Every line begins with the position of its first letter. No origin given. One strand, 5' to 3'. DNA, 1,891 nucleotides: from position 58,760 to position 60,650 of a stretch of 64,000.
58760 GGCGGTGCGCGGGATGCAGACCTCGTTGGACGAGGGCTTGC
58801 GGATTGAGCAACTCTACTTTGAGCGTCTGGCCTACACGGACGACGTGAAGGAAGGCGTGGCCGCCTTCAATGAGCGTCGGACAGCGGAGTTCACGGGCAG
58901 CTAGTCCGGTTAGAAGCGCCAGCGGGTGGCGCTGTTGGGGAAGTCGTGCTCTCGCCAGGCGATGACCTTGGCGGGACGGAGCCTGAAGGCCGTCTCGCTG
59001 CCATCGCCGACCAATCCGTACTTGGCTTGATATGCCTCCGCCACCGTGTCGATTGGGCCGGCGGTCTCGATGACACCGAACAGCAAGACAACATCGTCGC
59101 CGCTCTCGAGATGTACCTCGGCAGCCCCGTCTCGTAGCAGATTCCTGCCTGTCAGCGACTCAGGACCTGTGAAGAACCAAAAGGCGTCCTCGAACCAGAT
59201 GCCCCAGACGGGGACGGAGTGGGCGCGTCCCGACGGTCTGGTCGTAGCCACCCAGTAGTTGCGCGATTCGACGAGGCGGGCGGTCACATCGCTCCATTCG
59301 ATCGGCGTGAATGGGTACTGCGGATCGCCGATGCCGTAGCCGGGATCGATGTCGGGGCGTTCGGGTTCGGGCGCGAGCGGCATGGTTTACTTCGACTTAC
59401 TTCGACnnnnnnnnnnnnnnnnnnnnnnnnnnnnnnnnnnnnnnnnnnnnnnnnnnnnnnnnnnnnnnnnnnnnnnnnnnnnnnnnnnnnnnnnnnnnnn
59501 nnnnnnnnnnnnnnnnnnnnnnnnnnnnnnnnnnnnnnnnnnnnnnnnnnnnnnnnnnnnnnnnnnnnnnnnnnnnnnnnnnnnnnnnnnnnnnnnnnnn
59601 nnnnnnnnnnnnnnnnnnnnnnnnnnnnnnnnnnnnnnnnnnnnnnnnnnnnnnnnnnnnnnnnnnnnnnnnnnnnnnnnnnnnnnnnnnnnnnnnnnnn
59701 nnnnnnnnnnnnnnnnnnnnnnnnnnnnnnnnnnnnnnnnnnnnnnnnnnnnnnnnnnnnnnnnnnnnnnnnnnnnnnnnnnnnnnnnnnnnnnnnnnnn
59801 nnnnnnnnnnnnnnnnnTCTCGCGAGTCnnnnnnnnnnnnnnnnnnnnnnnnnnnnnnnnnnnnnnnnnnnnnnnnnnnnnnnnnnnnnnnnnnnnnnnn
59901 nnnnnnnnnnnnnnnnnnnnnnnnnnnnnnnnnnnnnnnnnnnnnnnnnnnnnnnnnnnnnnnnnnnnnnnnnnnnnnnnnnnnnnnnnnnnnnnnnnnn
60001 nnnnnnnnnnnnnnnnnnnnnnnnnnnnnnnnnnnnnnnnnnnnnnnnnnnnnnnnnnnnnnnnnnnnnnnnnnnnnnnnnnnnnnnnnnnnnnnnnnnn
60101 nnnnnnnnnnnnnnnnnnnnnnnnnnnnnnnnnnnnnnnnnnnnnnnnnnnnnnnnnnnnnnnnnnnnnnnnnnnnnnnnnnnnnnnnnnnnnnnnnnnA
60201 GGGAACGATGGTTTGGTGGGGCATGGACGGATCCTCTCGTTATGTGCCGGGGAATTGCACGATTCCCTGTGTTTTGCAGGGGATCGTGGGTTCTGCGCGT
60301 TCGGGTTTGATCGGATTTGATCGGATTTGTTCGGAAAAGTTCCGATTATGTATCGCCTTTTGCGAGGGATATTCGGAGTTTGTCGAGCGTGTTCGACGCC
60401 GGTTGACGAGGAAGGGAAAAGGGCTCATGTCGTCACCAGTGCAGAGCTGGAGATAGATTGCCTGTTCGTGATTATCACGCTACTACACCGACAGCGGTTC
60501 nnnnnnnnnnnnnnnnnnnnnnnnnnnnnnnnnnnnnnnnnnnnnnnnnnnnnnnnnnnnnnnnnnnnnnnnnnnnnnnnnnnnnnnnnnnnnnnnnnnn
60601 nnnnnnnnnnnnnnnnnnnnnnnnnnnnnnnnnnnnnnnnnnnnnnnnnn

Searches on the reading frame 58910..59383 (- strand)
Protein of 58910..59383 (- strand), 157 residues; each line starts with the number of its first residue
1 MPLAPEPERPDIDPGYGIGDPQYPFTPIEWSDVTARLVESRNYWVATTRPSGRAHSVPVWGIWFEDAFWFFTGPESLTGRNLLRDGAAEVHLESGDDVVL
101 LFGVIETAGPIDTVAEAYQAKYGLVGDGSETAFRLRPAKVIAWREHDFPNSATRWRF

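Call 21: search_protein_families(library=pfam, proteins=[window:58910-59383:-])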
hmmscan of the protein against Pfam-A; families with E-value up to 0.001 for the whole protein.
window:58910-59383:- (157 aa): 1 family
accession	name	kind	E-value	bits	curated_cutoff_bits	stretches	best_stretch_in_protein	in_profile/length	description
PF01243.27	PNPOx_N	-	6.3e-09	36.7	28.1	1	38-143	10-119/120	Pyridoxamine 5'-phosphate oxidase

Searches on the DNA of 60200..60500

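Call 72: search_rna_families(source=window, start=60200, end=60500, threshold=evalue, max_evalue=10)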
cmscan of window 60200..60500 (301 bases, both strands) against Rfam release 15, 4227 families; matches with E-value up to 10: 1.
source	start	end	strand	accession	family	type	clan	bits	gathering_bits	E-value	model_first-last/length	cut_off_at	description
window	60430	60496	+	RF03044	Proteo-phage-1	Gene; sRNA;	-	14.5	42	3.5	1-82/82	no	Proteo-phage-1 RNA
